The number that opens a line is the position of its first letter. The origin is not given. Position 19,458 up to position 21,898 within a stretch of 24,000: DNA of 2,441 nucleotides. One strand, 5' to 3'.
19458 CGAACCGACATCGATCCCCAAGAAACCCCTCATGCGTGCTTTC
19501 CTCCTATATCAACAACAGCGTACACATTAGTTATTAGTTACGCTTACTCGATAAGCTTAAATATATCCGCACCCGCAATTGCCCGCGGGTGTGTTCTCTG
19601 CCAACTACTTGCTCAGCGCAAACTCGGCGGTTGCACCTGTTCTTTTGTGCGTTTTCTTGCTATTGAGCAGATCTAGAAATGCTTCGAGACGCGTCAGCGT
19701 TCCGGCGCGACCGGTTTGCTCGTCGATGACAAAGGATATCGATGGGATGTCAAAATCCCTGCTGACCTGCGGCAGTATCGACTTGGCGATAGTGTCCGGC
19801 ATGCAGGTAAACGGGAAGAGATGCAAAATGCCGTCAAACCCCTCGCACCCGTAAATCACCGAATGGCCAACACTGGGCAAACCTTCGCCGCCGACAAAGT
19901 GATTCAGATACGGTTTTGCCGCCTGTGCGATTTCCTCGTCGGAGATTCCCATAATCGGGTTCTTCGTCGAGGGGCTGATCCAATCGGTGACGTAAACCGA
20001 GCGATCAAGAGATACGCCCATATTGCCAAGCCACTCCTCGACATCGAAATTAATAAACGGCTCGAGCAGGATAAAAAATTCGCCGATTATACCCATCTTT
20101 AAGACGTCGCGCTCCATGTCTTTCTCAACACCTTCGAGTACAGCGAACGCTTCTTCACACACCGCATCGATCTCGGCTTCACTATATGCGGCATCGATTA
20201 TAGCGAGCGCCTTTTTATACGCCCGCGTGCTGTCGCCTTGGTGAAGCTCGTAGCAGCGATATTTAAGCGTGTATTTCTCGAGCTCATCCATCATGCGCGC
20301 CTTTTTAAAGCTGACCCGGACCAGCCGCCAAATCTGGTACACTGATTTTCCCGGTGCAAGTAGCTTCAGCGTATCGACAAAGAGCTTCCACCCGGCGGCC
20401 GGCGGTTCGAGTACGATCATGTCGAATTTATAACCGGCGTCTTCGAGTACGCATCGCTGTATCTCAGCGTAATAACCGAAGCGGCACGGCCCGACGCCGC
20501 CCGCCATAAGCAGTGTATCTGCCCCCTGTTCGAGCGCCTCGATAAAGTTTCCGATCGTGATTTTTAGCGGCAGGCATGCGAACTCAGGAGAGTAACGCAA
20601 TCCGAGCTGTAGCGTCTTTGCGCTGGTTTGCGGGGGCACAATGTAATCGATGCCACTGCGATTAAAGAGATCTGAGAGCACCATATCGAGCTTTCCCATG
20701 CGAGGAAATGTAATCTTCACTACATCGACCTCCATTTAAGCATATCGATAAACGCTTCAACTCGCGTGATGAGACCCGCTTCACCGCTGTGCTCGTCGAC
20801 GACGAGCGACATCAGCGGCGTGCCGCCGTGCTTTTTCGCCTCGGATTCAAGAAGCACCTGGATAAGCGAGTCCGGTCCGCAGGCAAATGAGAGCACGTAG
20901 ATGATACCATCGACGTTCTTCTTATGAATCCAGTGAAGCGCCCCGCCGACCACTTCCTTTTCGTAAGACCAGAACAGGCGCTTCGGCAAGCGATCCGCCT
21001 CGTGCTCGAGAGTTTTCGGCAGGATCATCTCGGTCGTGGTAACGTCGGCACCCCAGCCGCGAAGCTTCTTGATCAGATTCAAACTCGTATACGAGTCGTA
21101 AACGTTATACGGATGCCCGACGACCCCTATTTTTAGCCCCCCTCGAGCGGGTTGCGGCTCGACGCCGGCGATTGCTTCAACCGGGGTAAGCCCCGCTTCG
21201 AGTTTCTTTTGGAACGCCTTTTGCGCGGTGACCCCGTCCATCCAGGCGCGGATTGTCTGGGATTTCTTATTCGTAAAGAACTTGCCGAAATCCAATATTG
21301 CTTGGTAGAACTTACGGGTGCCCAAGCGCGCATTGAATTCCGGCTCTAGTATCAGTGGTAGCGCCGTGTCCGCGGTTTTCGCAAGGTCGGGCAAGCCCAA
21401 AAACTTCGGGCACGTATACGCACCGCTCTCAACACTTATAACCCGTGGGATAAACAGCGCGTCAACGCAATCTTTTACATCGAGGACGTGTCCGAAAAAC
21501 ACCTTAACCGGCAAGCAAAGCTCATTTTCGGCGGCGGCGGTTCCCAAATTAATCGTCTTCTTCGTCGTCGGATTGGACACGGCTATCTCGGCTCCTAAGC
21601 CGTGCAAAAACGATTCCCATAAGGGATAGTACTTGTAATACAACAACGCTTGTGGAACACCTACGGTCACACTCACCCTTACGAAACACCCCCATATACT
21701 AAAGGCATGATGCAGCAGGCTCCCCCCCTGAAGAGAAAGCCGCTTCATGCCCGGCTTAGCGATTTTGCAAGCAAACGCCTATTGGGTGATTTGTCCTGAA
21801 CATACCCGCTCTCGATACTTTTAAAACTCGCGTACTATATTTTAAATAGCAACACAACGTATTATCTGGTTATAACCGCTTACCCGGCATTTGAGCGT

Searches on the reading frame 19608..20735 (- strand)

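Call 5: search_protein_families(library=pfam, proteins=[window:19608-20735:-], max_evalue=0.1)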
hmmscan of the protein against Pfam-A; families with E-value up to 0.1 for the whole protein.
window:19608-20735:- (376 aa): 1 family
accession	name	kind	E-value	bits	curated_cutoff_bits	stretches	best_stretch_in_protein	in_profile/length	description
PF09989.15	DUF2229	-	2.7e-08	34.1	29.4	1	21-76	18-74/218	CoA enzyme activase uncharacterised domain (DUF2229)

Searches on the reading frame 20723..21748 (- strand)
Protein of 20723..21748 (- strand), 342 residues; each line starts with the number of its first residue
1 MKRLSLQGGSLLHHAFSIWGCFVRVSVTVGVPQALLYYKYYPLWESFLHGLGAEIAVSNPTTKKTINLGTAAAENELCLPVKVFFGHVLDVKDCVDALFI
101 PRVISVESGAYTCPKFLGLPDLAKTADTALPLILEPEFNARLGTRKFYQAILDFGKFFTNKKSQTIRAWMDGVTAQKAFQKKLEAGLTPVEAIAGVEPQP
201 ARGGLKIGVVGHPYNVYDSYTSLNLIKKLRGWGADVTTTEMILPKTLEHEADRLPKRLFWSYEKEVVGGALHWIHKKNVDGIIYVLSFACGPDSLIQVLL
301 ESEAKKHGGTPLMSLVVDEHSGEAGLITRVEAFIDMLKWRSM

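Call 5: search_protein_families(library=pfam, proteins=[window:20723-21748:-], max_evalue=0.1)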
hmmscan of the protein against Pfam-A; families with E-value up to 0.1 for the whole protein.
window:20723-21748:- (342 aa): 2 families
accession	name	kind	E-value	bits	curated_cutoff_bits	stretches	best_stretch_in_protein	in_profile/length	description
PF09989.15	DUF2229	-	4.8e-43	147.7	29.4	1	28-242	1-218/218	CoA enzyme activase uncharacterised domain (DUF2229)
PF06050.19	HGD-D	-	4.8e-07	30.1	28.4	1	270-337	275-342/342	2-hydroxyglutaryl-CoA dehydratase, D-component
